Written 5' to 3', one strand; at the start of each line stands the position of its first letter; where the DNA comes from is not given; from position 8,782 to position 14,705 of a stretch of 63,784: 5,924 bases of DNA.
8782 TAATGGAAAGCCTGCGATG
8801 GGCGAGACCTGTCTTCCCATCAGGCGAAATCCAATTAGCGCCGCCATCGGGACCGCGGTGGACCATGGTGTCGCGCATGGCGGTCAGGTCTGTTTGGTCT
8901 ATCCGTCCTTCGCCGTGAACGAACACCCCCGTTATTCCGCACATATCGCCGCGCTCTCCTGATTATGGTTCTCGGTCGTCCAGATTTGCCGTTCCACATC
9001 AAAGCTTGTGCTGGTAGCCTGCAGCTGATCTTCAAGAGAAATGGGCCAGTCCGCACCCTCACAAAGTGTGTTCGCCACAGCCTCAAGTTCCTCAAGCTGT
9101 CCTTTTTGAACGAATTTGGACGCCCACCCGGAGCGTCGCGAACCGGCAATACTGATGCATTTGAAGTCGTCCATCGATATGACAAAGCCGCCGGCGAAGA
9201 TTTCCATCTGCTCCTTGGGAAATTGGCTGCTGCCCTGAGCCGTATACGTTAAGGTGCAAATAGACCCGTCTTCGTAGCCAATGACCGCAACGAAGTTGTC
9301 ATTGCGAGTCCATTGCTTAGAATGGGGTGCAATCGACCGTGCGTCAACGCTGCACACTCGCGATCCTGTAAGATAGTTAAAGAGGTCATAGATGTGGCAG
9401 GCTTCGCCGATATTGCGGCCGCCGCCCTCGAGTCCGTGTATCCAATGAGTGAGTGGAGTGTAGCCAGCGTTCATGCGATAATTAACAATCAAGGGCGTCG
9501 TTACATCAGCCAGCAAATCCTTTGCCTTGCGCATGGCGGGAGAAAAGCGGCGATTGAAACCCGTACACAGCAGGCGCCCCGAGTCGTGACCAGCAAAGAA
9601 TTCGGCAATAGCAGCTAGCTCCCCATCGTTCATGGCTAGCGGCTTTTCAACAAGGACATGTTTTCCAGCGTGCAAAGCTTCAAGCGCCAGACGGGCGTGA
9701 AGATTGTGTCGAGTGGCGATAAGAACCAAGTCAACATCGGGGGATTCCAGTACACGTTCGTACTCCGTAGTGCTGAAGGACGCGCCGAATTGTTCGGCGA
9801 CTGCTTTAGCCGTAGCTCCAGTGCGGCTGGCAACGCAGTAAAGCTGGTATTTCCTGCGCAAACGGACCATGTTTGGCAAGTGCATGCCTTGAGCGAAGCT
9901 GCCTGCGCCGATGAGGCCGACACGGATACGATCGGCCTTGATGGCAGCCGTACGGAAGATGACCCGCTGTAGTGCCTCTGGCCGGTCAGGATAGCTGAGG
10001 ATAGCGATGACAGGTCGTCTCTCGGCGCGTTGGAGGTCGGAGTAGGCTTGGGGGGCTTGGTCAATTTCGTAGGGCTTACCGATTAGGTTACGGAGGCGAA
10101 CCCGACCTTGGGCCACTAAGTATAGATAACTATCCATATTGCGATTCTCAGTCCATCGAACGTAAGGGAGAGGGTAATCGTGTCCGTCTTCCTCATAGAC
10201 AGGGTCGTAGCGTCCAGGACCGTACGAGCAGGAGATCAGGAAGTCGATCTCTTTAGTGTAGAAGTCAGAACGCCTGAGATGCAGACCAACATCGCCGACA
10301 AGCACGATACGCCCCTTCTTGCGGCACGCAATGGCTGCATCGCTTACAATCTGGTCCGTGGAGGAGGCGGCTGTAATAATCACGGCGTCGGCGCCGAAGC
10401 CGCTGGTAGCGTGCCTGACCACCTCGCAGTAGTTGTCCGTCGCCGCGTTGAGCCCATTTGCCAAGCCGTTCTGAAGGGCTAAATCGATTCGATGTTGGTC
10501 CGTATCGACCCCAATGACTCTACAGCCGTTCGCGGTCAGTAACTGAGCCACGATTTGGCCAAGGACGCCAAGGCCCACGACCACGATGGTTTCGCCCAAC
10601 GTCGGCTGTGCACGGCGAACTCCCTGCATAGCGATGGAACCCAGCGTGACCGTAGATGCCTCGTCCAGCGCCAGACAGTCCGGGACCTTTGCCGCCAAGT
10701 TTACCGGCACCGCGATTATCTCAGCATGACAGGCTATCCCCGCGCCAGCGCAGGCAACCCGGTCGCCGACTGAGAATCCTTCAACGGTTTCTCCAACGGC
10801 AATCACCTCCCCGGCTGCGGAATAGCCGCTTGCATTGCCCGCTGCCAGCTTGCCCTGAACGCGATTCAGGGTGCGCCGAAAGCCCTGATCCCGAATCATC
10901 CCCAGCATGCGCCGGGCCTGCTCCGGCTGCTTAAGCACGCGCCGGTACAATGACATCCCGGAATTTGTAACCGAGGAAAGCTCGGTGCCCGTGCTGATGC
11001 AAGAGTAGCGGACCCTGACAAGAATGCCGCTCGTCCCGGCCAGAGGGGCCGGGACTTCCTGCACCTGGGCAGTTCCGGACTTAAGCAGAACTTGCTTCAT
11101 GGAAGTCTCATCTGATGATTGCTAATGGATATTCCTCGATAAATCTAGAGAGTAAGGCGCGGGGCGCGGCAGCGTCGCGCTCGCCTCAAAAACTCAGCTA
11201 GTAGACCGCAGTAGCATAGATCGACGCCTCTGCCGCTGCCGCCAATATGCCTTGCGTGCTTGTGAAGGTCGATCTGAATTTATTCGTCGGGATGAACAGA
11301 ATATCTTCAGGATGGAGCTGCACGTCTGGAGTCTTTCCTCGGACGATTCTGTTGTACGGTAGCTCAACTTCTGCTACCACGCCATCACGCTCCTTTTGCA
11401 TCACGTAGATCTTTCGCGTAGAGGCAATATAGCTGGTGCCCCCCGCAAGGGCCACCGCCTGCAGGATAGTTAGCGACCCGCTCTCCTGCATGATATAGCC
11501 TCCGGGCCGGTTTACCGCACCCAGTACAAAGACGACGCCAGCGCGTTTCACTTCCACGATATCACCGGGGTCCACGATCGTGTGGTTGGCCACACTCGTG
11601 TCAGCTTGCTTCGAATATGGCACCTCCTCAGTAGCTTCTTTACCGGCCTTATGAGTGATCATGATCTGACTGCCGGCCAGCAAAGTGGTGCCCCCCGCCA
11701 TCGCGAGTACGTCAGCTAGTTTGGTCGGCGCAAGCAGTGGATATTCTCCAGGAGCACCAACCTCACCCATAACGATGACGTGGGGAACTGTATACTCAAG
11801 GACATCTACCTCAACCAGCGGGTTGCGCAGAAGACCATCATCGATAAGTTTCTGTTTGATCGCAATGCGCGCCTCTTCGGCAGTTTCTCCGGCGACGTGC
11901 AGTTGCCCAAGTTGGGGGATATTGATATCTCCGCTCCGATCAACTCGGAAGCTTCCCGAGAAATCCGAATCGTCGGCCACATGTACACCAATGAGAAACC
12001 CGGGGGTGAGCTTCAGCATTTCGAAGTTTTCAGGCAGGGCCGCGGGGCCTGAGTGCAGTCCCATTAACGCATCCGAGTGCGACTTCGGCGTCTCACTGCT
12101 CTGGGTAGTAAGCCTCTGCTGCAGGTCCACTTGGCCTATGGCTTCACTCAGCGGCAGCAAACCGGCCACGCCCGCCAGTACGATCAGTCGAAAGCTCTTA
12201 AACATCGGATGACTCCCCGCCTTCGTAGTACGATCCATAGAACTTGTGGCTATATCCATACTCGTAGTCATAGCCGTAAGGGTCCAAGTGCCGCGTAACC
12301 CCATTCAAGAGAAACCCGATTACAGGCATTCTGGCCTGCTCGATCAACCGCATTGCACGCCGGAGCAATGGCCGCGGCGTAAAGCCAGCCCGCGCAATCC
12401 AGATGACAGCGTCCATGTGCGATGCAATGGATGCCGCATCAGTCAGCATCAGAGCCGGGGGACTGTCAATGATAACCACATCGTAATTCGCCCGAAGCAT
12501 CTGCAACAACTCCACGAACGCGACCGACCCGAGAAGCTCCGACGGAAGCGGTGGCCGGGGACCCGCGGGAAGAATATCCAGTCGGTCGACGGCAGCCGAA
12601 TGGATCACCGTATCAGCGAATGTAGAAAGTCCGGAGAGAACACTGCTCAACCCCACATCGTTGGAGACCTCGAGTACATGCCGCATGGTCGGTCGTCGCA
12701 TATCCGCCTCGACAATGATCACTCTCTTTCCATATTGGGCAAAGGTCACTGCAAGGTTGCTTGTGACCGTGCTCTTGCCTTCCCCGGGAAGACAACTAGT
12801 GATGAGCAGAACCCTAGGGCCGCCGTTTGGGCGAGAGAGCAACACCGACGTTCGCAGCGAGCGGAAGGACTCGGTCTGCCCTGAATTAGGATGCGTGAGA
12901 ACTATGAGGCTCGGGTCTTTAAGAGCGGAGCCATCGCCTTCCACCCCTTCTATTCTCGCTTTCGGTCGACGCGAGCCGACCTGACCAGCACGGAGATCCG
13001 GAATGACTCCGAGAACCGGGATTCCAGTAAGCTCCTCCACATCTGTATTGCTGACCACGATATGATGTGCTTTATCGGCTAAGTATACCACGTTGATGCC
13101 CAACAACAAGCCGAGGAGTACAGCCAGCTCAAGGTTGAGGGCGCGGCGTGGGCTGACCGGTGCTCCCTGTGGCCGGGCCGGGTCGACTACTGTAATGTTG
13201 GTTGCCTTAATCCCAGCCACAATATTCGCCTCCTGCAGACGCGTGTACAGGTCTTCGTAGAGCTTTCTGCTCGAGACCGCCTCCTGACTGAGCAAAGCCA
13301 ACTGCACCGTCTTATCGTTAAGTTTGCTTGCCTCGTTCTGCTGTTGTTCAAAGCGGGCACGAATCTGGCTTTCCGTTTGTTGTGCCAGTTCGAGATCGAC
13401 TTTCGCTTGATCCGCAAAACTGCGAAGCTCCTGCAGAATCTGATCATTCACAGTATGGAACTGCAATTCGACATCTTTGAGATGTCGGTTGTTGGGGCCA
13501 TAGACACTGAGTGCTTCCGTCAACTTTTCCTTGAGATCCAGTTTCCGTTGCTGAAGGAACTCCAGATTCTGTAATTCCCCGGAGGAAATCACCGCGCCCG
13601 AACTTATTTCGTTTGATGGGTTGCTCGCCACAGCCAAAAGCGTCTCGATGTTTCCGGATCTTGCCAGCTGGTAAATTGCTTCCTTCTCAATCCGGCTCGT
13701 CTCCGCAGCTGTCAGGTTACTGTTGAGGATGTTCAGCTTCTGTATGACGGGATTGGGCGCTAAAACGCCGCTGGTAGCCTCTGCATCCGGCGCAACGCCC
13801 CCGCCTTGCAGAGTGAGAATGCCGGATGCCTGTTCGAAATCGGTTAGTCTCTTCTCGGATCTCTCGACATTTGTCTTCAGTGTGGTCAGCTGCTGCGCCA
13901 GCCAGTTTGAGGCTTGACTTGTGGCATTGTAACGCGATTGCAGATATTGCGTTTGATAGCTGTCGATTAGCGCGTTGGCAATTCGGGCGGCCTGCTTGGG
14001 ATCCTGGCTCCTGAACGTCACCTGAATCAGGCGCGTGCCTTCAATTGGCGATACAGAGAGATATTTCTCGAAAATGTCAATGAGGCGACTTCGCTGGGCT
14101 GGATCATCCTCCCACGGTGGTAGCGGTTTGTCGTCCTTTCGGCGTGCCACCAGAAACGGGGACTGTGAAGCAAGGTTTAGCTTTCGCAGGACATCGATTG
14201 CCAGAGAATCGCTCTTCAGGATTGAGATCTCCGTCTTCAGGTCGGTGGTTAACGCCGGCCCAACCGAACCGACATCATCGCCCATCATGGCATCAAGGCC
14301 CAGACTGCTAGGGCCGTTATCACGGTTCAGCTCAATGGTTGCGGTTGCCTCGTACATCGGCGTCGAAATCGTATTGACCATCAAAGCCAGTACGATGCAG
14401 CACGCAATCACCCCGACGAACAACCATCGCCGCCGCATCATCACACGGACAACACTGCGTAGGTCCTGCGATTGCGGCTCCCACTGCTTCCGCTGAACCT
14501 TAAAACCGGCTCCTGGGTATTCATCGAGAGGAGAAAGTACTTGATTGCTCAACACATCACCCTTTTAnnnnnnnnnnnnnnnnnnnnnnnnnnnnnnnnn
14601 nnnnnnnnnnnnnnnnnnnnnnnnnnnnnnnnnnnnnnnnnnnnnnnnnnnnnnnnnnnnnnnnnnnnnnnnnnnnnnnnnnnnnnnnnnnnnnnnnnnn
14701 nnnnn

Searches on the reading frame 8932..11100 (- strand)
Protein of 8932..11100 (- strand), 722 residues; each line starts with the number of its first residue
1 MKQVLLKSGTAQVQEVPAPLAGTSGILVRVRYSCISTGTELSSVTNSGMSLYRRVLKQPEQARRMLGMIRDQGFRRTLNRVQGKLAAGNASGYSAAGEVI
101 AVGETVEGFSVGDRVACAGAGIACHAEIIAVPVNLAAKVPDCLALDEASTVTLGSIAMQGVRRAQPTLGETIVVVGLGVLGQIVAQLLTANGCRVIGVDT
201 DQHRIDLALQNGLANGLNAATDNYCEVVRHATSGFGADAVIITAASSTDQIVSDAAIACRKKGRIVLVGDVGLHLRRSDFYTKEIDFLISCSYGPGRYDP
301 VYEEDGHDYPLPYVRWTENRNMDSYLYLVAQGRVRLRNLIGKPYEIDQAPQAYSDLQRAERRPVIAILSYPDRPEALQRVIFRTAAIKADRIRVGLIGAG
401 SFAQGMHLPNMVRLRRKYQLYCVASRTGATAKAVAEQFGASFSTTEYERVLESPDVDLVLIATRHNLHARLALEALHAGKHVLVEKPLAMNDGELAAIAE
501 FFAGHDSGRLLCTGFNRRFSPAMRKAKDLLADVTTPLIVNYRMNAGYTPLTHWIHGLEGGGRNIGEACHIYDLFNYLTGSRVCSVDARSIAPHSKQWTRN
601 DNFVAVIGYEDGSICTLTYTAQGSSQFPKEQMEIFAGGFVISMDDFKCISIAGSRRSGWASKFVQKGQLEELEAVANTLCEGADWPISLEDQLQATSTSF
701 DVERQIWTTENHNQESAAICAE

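Call 13: search_protein_families(library=pfam, proteins=[window:8932-11100:-])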
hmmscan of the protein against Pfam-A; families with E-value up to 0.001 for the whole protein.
window:8932-11100:- (722 aa): 13 families
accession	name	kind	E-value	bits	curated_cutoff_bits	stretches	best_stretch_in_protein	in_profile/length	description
PF01408.29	GFO_IDH_MocA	-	1.1e-24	87.8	24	1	392-501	1-108/120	Oxidoreductase family, NAD-binding Rossmann fold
PF00107.32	ADH_zinc_N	-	1.2e-15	58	31.8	1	180-300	2-122/129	Zinc-binding dehydrogenase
PF01488.26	Shikimate_DH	-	3.4e-07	30.9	24.3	0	390-466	11-86/138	Shikimate / quinate 5-dehydrogenase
PF03807.23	F420_oxidored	-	2.4e-06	28.5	21.6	1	393-474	1-78/94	NADP oxidoreductase coenzyme F420-dependent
PF08240.17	ADH_N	-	3.9e-06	27.5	23.5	1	90-141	35-104/104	Alcohol dehydrogenase GroES-like domain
PF03447.22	NAD_binding_3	-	6.3e-06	27.3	24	1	416-492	20-95/116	Homoserine dehydrogenase, NAD binding domain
PF22725.1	GFO_IDH_MocA_C3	-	1.4e-05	25.5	27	1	539-625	19-108/124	GFO/IDH/MocA C-terminal domain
PF02894.22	GFO_IDH_MocA_C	-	3.4e-05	24.2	22.9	1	558-654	38-123/218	Oxidoreductase family, C-terminal alpha/beta domain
PF03721.20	UDPG_MGDP_dh_N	-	7.7e-05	22.8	27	1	171-207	2-38/187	UDP-glucose/GDP-mannose dehydrogenase family, NAD binding domain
PF03446.21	NAD_binding_2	-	7.9e-05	23.2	21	1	172-265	2-88/161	NAD binding domain of 6-phosphogluconate dehydrogenase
PF02826.25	2-Hacid_dh_C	-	8e-05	22.5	25.1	1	165-206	32-73/178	D-isomer specific 2-hydroxyacid dehydrogenase, NAD binding domain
PF02254.24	TrkA_N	-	0.00014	22.6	23.8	1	172-251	1-77/116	TrkA-N domain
PF02558.23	ApbA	-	0.00016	21.8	22.2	1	172-266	1-97/150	Ketopantoate reductase PanE/ApbA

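Call 62: search_protein_families(library=ncbifam, proteins=[window:8932-11100:-], max_evalue=1e-10)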
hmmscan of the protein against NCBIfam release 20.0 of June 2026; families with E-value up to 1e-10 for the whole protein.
window:8932-11100:- (722 aa): 9 families
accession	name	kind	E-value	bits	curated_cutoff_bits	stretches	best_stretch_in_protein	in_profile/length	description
TIGR04380.1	myo_inos_iolG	equivalog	2.2e-31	109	355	1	392-637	2-246/330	inositol 2-dehydrogenase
NF052479.1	LevoglcsnDh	equivalog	5e-19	68.2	650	1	392-580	4-204/386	levoglucosan dehydrogenase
NF040723.1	UDP-GlcNAcDh_Arch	equivalog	1.7e-17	63.9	450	1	392-595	1-194/302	UDP-N-acetylglucosamine 3-dehydrogenase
NF008607.0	PRK11579.1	subfamily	8.3e-16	57.9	330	1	389-538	2-145/346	oxidoreductase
TIGR03989.1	Rxyl_3153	subfamily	1.1e-14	54.6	440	1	121-269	137-287/370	NDMA-dependent alcohol dehydrogenase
NF041097.1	keto_inos_dh_IolM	equivalog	1.4e-12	47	450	0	169-270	207-312/389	scyllo-inosose 3-dehydrogenase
NF007574.0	PRK10206.1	equivalog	3.1e-12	46.2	352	1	393-579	4-188/345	oxidoreductase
TIGR00692.1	tdh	equivalog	1.3e-11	44.1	458.35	0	123-269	117-261/340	L-threonine 3-dehydrogenase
NF052679.1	InsChiInosDhIolG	equivalog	3e-11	43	540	1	392-540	3-152/343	bifunctional inositol 2-dehydrogenase/D-chiro-inositol 1-dehydrogenase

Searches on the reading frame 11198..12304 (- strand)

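Call 13: search_protein_families(library=pfam, proteins=[window:11198-12304:-])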
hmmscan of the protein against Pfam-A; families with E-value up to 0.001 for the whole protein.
window:11198-12304:- (368 aa): 3 families
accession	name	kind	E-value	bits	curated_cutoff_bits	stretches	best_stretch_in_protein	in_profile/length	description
PF02563.21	Poly_export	-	1.1e-14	54.8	28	1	98-168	8-76/77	Polysaccharide biosynthesis/export protein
PF22461.2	SLBB_2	-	1.1e-14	54.7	27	2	176-252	3-79/79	SLBB domain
PF10531.15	SLBB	-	9.2e-14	51.5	27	2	257-311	1-52/55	SLBB domain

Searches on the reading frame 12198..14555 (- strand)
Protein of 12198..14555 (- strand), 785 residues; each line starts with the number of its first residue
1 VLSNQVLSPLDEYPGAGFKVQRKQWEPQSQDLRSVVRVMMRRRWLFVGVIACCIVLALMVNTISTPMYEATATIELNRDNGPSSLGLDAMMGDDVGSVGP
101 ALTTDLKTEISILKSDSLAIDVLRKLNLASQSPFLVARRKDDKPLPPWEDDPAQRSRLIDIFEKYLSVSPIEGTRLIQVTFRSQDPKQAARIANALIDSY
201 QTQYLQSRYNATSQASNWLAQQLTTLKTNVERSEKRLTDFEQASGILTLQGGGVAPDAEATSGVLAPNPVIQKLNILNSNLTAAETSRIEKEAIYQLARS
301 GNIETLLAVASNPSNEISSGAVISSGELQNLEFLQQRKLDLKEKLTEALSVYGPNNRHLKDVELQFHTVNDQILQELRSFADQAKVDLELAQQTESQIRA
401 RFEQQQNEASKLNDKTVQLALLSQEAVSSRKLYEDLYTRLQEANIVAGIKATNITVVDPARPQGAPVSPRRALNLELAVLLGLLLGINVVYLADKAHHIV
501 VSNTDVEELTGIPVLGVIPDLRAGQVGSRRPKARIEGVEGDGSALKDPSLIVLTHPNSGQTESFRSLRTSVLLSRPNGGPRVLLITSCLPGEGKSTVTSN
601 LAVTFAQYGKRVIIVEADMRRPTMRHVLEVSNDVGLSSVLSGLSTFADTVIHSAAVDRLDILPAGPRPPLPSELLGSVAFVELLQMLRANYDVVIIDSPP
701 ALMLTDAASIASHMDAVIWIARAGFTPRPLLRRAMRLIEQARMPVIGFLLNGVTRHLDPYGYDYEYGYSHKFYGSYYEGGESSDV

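Call 13: search_protein_families(library=pfam, proteins=[window:12198-14555:-])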
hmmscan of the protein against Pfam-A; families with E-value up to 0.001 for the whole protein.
window:12198-14555:- (785 aa): 6 families
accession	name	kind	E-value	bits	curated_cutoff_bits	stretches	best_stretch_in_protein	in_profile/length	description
PF13807.11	GNVR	-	1.8e-12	47.4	27.7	1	421-492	7-79/82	G-rich domain on putative tyrosine kinase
PF13614.12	AAA_31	-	3.6e-12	47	27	1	591-713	12-140/177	AAA domain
PF02706.20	Wzz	-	2.2e-11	44.4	25.5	1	31-126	4-91/91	Chain length determinant protein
PF10609.15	ParA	-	1.8e-08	34.5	27.1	1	581-751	4-173/246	NUBPL iron-transfer P-loop NTPase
PF01656.29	CbiA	-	1.3e-07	32.1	25.4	1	591-676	9-54/125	CobQ/CobB/MinD/ParA nucleotide binding domain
PF09140.17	MipZ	-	0.0005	19.9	20.7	0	590-700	10-109/262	ATPase MipZ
